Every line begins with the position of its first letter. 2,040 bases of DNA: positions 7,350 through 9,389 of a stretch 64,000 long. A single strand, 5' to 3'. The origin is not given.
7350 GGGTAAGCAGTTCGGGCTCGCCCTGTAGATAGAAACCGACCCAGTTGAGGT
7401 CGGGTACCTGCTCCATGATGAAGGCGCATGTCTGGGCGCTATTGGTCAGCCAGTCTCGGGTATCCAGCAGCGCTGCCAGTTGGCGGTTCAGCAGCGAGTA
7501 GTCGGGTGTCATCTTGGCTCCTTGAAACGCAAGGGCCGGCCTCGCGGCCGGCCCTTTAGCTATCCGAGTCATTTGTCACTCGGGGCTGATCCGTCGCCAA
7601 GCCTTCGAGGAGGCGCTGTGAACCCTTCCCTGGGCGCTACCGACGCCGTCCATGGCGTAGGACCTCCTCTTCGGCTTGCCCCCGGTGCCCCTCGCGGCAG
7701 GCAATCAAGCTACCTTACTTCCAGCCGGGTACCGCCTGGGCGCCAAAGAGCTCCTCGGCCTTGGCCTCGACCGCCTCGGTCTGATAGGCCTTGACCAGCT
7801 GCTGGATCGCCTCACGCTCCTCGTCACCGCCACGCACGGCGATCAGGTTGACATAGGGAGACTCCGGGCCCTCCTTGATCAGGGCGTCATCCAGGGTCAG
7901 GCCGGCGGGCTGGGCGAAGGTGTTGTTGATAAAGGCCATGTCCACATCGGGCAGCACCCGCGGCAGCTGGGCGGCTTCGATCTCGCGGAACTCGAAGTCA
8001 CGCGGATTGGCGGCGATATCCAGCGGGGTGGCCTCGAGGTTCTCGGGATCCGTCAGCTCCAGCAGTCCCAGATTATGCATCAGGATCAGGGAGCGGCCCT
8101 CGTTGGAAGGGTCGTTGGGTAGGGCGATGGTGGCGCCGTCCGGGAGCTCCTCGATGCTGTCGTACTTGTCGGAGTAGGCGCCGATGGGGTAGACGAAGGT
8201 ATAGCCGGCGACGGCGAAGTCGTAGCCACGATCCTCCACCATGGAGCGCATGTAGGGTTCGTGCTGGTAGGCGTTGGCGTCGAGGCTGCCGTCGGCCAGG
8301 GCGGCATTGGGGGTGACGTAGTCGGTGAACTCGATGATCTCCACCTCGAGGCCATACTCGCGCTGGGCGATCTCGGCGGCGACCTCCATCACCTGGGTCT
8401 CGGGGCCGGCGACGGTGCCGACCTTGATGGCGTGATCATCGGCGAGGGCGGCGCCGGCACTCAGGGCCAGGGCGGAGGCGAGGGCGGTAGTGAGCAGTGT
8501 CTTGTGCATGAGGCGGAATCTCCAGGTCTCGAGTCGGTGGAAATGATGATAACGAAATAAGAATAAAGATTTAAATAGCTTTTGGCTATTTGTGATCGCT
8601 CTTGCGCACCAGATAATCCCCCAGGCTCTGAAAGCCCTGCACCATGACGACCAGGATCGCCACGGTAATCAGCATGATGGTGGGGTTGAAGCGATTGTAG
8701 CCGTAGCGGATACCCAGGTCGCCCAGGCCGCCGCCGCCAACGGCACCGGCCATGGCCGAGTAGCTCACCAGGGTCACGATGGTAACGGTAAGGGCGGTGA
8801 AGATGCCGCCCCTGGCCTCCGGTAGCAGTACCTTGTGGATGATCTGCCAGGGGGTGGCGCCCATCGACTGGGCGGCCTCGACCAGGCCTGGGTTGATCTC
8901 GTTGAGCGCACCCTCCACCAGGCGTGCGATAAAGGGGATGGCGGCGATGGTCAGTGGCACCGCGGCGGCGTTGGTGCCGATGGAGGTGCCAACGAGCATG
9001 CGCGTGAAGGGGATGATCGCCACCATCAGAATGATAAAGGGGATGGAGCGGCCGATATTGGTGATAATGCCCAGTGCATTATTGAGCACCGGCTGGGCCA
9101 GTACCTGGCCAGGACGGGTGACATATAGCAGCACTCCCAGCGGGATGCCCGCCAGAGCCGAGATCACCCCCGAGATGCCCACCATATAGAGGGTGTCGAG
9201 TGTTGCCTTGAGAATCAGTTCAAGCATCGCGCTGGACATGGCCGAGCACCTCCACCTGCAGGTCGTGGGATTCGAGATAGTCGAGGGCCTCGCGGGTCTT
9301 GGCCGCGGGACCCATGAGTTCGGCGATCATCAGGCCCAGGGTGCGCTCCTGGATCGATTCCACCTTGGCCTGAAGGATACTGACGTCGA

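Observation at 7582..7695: Two-copy ~105-bp intergenic element with compensatory base changes in three stems: candidate structured ncRNA or miniature mobile element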

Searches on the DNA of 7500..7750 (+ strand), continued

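Call 68: search_with_rna_model(model_id=R1, sources=[L123, L124, L125, L126, L127, L128, L129, L130, L131, L132, L133, L134, L135, L136, L137, L138, L139, L140, L141, L142, L143, L144, L145, L146, L147, L148, L149, L150, L151, L152, L153, L154, L155, L156, L157, L158, L159, L160, L161, L162, L163, L164, L165, L166, L167, L168, L169, L170, L171, L172, L173, L174, L175, L176], max_evalue=0.1)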
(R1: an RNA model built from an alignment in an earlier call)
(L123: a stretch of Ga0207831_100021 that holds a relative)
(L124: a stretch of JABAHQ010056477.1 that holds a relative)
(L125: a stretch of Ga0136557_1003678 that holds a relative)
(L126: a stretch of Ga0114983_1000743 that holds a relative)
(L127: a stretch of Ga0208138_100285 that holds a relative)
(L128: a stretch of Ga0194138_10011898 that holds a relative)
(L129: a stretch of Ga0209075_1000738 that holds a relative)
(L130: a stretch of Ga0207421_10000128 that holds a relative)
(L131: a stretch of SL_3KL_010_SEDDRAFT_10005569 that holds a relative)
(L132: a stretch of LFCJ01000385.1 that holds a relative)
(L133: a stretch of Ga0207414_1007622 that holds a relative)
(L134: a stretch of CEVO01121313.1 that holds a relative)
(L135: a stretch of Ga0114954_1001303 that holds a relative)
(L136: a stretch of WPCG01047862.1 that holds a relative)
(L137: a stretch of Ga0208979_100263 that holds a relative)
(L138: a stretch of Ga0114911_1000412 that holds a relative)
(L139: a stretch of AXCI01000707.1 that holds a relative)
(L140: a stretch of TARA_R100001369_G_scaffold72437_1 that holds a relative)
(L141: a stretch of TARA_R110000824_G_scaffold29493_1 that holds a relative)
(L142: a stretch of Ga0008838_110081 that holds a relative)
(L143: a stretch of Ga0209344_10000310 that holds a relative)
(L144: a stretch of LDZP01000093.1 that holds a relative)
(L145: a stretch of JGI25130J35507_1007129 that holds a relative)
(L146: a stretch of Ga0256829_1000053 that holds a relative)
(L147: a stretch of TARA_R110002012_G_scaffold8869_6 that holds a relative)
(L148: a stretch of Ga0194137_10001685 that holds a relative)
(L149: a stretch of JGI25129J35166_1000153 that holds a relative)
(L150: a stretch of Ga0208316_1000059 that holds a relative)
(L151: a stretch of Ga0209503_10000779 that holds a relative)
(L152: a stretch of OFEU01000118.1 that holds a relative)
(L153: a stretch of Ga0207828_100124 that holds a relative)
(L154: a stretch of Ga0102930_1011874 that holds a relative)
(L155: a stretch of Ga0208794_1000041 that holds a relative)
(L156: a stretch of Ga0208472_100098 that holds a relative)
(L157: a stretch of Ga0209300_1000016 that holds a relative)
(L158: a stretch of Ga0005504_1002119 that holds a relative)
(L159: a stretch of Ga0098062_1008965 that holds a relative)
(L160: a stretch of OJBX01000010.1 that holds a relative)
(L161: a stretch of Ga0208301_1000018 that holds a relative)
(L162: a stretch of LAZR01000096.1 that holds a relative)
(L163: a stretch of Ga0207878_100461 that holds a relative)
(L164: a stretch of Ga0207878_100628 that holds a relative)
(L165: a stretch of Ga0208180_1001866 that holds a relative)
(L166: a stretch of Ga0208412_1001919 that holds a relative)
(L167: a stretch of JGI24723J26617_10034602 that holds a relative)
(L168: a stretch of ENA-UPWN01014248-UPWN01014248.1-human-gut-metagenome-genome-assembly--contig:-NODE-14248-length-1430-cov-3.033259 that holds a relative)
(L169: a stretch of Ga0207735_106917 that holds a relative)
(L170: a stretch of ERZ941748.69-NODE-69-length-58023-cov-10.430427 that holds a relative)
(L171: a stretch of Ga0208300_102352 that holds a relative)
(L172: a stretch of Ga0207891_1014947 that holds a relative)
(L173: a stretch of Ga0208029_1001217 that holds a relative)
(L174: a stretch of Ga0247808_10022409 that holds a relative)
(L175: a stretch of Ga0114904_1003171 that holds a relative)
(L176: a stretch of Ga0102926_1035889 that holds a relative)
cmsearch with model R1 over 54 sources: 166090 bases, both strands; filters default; matches with E-value up to 0.1: 2.
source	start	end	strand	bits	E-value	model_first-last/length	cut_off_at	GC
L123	2275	2363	-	87.7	7.1e-21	18-106/126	no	0.74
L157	2834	2957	-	72.4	9.3e-17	1-126/126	no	0.69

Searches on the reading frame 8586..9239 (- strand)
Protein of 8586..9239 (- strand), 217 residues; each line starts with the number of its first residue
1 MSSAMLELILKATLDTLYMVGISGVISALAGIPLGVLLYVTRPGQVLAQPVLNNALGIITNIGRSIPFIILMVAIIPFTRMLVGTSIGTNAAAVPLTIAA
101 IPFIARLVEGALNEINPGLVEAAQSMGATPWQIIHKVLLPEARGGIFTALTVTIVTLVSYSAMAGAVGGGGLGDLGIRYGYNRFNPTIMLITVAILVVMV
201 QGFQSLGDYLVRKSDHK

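Call 60: search_protein_families(library=ncbifam, proteins=[window:8586-9239:-])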
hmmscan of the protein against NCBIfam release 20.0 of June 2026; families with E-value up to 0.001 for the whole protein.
window:8586-9239:- (217 aa): 31 families (the best 25 are shown)
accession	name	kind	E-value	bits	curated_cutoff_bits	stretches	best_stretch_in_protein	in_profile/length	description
NF008049.0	PRK10782.1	subfamily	4e-76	255.5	212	1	1-217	1-217/217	methionine ABC transporter permease MetI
TIGR01097.1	PhnE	equivalog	2.8e-15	56.5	216.7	1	6-200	54-239/252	phosphonate ABC transporter, permease protein PhnE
TIGR03416.1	ABC_choXWV_perm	equivalog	1.8e-10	40.8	363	1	11-175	86-236/267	choline ABC transporter permease subunit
NF008196.0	PRK10952.1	equivalog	7.4e-10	38.2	439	1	16-198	149-319/356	glycine betaine/L-proline ABC transporter permease ProW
TIGR00974.1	3a0107s02c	equivalog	1.9e-09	37.1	193.45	1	9-154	52-194/272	phosphate ABC transporter permease PstA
TIGR00969.1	3a0106s02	subfamily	3.1e-09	36.7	240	1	97-154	151-208/272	sulfate ABC transporter permease subunit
TIGR02139.1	permease_CysT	equivalog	3.5e-09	36.6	246.1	1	93-153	136-196/265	sulfate ABC transporter permease subunit CysT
NF008208.0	PRK10971.1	equivalog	4.6e-09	36.2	415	1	92-153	143-204/277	sulfate/thiosulfate ABC transporter permease CysT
TIGR02138.1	phosphate_pstC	equivalog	7.2e-09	35.1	196.45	1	22-153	71-216/296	phosphate ABC transporter permease subunit PstC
NF011624.0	PRK15050.1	equivalog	2.3e-07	30.2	247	1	99-154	171-226/297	2-aminoethylphosphonate ABC transporter permease subunit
NF011680.0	PRK15100.1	equivalog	4.7e-07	29.9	300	1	25-166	27-165/222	cystine ABC transporter permease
TIGR02141.1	modB_ABC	equivalog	7.8e-07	28.9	182.6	1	87-152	78-143/208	molybdate ABC transporter permease subunit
TIGR03226.1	PhnU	equivalog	7.9e-07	28.8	283.45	1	98-154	188-244/311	2-aminoethylphosphonate ABC transporter permease subunit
NF038017.1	ABC_perm1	subfamily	1.9e-06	28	100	1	16-169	1-151/184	ABC transporter permease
NF008430.0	PRK11268.1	equivalog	3e-06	26.5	439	1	25-157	91-221/295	phosphate ABC transporter permease PstA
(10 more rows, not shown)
